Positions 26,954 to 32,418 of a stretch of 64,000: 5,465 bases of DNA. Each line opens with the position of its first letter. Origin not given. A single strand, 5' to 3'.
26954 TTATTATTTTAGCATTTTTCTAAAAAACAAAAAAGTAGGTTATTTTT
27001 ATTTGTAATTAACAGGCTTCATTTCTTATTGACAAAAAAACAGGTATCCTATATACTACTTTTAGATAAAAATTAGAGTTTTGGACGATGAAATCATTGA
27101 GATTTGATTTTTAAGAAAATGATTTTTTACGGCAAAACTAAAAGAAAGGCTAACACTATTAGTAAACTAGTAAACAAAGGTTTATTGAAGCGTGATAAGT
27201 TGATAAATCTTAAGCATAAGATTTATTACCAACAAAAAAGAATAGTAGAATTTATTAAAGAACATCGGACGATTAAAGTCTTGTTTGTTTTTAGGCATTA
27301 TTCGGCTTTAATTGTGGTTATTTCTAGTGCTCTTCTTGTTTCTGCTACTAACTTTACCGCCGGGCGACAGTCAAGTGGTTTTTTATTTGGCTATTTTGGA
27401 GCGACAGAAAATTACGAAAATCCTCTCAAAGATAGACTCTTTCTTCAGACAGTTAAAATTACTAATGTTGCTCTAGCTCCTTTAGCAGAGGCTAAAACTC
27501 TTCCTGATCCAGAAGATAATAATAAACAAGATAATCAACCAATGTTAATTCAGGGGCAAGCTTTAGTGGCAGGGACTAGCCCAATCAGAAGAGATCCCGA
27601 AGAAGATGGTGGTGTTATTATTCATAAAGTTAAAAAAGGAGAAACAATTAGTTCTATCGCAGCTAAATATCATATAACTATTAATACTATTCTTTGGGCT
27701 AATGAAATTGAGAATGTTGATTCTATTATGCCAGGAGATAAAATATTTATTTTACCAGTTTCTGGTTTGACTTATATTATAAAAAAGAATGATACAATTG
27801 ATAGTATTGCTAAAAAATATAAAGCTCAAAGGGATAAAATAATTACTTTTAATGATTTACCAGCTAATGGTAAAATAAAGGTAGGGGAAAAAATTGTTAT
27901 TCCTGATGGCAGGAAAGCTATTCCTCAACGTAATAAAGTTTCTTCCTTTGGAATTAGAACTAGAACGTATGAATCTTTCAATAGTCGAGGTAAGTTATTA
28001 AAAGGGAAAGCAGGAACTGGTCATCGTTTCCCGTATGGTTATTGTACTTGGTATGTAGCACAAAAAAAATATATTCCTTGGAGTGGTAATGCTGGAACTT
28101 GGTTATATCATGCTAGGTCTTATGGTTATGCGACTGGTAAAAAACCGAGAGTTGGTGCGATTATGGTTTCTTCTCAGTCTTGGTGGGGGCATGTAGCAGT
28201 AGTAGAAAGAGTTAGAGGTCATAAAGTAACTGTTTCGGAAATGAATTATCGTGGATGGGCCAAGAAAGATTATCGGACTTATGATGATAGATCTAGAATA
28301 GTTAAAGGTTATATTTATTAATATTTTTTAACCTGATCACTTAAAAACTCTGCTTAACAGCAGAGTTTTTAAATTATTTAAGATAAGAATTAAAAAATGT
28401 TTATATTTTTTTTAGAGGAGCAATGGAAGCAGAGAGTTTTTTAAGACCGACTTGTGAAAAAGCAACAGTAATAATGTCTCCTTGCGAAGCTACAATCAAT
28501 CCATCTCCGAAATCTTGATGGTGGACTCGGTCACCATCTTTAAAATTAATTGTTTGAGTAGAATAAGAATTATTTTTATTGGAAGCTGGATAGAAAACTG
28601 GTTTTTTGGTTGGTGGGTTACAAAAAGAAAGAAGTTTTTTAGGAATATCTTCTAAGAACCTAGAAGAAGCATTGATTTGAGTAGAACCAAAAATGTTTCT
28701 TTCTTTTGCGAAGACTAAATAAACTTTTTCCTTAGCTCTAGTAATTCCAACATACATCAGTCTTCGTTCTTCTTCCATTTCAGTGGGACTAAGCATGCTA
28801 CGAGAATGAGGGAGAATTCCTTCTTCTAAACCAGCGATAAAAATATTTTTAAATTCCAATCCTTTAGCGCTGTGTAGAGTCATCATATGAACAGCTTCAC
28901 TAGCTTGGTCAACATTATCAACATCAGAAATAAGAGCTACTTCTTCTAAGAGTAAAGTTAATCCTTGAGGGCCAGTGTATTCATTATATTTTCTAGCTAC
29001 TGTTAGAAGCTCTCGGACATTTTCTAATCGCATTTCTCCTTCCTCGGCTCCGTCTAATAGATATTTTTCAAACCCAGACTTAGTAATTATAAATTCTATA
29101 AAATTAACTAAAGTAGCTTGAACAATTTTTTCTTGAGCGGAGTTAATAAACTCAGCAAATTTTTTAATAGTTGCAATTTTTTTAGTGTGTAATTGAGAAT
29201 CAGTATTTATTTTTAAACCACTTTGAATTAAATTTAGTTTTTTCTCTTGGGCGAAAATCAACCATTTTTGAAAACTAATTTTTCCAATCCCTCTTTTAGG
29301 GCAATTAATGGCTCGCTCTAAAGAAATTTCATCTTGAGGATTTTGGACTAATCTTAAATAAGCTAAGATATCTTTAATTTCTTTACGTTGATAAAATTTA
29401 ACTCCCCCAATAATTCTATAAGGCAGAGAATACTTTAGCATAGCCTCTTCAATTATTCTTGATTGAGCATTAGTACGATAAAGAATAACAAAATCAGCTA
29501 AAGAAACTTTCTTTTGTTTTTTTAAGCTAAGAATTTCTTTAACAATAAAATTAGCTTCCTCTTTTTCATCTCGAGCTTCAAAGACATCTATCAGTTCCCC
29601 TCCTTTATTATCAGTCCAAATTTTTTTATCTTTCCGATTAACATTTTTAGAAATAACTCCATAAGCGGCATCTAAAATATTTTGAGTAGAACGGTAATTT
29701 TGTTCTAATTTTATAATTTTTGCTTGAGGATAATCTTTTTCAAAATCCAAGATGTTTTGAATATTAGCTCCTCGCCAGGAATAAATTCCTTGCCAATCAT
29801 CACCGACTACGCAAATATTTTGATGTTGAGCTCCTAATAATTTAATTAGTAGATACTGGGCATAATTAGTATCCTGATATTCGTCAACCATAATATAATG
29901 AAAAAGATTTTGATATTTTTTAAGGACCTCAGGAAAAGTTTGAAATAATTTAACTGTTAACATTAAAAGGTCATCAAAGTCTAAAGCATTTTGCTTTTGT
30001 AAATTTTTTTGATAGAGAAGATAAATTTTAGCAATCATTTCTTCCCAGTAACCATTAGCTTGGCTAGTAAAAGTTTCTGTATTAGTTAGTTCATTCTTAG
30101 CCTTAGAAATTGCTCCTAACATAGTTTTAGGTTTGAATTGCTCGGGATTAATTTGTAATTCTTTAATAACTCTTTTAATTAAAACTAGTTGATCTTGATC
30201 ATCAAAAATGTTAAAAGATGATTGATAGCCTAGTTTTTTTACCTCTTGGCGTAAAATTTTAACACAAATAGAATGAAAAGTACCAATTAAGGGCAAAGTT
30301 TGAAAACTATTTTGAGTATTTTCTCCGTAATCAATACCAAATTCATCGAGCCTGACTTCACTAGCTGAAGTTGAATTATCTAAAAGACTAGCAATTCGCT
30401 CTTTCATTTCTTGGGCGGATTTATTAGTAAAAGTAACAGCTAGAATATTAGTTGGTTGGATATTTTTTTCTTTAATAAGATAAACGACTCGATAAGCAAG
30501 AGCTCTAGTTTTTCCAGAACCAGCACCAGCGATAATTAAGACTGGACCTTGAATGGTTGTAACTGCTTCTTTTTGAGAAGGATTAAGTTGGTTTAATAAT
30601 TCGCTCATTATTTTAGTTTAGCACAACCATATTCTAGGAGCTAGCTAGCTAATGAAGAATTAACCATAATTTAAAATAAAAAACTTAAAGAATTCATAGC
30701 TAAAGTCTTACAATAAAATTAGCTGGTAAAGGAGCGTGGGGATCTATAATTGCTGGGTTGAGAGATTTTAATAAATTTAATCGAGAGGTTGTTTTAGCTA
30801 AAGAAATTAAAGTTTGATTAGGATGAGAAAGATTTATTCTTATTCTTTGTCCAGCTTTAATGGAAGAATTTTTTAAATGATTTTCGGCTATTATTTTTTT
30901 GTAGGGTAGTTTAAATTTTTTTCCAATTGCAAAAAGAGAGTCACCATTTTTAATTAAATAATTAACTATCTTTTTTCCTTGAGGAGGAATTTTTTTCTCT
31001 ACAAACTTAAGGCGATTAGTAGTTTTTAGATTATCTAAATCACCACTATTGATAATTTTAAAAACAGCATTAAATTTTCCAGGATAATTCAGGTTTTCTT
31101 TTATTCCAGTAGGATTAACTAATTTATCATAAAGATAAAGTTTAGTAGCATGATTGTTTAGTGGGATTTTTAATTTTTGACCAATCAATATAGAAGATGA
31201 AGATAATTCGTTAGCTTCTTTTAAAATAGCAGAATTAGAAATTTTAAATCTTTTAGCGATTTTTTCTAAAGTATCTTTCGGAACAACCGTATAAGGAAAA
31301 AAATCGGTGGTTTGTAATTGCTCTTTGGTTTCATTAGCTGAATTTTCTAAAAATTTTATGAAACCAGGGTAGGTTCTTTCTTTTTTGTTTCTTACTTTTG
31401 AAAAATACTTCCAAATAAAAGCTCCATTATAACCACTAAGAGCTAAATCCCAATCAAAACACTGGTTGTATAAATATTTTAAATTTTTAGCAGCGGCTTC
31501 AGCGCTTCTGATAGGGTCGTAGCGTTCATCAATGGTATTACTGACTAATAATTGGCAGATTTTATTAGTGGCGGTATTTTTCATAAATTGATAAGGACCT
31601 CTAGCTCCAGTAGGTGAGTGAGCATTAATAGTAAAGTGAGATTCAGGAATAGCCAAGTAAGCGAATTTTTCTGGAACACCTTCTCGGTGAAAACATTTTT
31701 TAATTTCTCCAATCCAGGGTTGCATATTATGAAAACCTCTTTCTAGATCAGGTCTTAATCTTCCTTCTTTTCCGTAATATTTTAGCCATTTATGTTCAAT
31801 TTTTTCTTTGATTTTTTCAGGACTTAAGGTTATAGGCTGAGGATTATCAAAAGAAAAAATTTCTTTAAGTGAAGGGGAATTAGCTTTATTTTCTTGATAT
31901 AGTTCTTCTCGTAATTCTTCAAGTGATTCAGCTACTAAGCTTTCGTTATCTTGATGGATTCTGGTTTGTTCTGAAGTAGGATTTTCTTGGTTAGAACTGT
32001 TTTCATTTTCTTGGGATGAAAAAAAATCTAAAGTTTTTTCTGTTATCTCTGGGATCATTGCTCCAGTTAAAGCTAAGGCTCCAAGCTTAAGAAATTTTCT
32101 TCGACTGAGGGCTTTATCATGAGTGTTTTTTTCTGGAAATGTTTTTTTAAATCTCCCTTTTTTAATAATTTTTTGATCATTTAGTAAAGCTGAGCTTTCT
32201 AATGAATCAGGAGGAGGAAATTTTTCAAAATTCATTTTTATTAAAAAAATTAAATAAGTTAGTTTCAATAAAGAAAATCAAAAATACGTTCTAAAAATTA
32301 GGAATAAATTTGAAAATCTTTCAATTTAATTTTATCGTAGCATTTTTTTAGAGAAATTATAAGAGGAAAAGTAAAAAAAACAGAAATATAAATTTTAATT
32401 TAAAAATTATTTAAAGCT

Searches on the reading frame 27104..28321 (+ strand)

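Call 10: search_protein_families(library=pfam, proteins=[window:27104-28321:+], max_evalue=0.00001)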
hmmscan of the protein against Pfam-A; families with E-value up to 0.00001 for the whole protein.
window:27104-28321:+ (405 aa): 3 families
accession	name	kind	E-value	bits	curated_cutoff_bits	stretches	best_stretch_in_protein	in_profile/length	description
PF01476.26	LysM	-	9e-21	74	20.9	2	174-216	1-42/43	LysM domain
PF05257.22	CHAP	-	3.7e-16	59.8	26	1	306-381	3-81/81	CHAP domain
PF23473.1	LysM3_LYK4_5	-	7.6e-11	42.4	29.3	0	222-255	3-36/48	LYK4/5 LysM3 domain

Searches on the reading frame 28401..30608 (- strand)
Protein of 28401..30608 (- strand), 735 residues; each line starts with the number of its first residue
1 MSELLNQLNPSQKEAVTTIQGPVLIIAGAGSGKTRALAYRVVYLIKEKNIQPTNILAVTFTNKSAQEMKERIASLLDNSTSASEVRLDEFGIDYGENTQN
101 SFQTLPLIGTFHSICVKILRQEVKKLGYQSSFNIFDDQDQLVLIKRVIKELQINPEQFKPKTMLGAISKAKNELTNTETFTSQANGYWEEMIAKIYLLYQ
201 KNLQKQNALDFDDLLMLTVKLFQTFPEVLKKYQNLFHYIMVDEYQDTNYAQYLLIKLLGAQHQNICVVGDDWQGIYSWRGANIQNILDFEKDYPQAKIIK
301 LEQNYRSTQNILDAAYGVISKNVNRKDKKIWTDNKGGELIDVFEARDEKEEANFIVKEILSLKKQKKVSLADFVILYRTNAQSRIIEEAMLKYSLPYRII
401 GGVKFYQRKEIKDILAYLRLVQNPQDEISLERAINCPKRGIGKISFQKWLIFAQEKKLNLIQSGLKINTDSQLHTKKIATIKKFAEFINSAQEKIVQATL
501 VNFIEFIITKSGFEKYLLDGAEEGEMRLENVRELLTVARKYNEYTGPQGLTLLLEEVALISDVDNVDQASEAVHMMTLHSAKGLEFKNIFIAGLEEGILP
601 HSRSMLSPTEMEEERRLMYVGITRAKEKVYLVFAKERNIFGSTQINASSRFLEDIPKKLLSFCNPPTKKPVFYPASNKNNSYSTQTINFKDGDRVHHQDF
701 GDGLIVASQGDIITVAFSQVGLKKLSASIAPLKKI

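Call 10: search_protein_families(library=pfam, proteins=[window:28401-30608:-], max_evalue=0.00001)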
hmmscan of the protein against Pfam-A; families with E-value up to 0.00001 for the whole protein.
window:28401-30608:- (735 aa): 7 families
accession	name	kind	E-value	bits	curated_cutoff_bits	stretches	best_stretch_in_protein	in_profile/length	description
PF00580.27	UvrD-helicase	-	1.5e-93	313.9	23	1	8-294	1-271/271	UvrD/REP helicase N-terminal domain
PF13361.12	UvrD_C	-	2.5e-73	248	25.6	1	299-635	1-349/350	UvrD-like helicase C-terminal domain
PF13245.12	AAA_19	-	6.4e-20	72.1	25.1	1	12-277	1-132/134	AAA domain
PF13538.12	UvrD_C_2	-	1.3e-10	41.4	27.4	1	573-632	2-52/52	UvrD-like helicase C-terminal domain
PF21196.3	PcrA_UvrD_tudor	-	4.5e-08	33.3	23.9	1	692-734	2-48/48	PcrA/UvrD tudor domain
PF01443.25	Viral_helicase1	-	8e-08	32.8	21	0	559-631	163-226/228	Viral superfamily 1 RNA helicase core domain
PF00270.35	DEAD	-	8.8e-06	26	26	0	9-142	1-130/167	DEAD/DEAH box helicase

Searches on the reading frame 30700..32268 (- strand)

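Call 10: search_protein_families(library=pfam, proteins=[window:30700-32268:-], max_evalue=0.00001)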
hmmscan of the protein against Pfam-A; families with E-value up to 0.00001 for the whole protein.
window:30700-32268:- (522 aa): 3 families
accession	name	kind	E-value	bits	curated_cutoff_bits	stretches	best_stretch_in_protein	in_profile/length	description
PF01476.26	LysM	-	1.1e-26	92.9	20.9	2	326-369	1-43/43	LysM domain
PF01464.25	SLT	-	4.8e-16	58.8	21.3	1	198-298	13-114/117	Transglycosylase SLT domain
PF23473.1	LysM3_LYK4_5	-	1.1e-11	45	29.3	0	326-369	5-47/48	LYK4/5 LysM3 domain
